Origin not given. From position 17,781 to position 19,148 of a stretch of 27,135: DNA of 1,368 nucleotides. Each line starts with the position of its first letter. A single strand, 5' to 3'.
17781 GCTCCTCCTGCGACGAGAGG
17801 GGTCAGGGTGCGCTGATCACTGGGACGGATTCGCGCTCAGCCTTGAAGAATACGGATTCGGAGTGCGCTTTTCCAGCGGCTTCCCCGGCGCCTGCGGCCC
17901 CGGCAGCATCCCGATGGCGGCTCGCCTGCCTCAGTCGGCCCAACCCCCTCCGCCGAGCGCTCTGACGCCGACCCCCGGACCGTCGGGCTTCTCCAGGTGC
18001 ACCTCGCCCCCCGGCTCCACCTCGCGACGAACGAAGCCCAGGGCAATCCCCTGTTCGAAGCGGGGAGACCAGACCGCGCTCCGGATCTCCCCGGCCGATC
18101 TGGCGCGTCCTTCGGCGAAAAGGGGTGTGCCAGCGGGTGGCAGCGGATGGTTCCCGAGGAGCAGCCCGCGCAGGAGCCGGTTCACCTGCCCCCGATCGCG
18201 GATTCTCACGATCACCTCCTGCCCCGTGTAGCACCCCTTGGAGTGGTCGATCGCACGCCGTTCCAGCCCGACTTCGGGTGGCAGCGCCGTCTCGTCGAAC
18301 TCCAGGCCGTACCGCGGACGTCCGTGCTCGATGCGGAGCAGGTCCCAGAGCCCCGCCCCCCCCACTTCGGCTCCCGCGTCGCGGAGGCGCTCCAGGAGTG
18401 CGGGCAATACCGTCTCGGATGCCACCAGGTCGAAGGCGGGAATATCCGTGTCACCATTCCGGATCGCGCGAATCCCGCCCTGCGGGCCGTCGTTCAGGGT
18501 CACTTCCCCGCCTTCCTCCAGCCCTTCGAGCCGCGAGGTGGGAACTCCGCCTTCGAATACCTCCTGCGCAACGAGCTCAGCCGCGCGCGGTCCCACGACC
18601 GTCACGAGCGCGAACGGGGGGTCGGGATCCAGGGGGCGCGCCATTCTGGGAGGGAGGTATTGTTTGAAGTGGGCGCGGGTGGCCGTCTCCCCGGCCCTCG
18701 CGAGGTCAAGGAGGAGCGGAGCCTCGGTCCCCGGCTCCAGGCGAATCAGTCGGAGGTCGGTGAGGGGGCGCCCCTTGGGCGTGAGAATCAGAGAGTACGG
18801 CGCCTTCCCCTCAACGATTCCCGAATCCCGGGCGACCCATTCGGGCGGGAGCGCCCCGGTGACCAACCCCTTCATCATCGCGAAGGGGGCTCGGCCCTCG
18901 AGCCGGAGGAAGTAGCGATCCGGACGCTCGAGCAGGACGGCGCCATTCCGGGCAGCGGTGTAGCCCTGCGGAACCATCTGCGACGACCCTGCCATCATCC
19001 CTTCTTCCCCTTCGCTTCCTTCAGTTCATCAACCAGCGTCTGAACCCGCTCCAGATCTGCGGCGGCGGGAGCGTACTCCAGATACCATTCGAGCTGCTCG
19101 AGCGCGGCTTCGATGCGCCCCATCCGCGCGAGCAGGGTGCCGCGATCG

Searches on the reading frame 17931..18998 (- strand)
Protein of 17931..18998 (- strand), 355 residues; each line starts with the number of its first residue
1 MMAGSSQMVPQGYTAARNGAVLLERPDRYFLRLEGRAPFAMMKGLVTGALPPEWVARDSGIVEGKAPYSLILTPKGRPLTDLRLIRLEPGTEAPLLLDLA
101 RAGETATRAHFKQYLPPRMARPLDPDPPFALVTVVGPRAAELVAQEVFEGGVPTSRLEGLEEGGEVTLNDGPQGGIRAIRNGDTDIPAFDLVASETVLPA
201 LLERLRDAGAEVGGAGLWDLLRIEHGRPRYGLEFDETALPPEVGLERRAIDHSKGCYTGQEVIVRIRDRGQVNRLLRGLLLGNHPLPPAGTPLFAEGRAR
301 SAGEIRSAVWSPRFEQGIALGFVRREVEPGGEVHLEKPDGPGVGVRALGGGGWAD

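Call 66: search_protein_families(library=pfam, proteins=[window:17931-18998:-], max_evalue=0.0001)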
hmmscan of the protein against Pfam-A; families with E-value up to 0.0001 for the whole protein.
window:17931-18998:- (355 aa): 2 families
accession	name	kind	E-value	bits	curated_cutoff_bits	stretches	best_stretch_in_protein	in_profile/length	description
PF01571.26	GCV_T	-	1.3e-13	51.3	25.6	1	59-246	71-253/255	Aminomethyltransferase folate-binding domain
PF08669.17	GCV_T_C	-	4.2e-08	33.4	25.9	1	275-337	2-64/80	Glycine cleavage T-protein C-terminal barrel domain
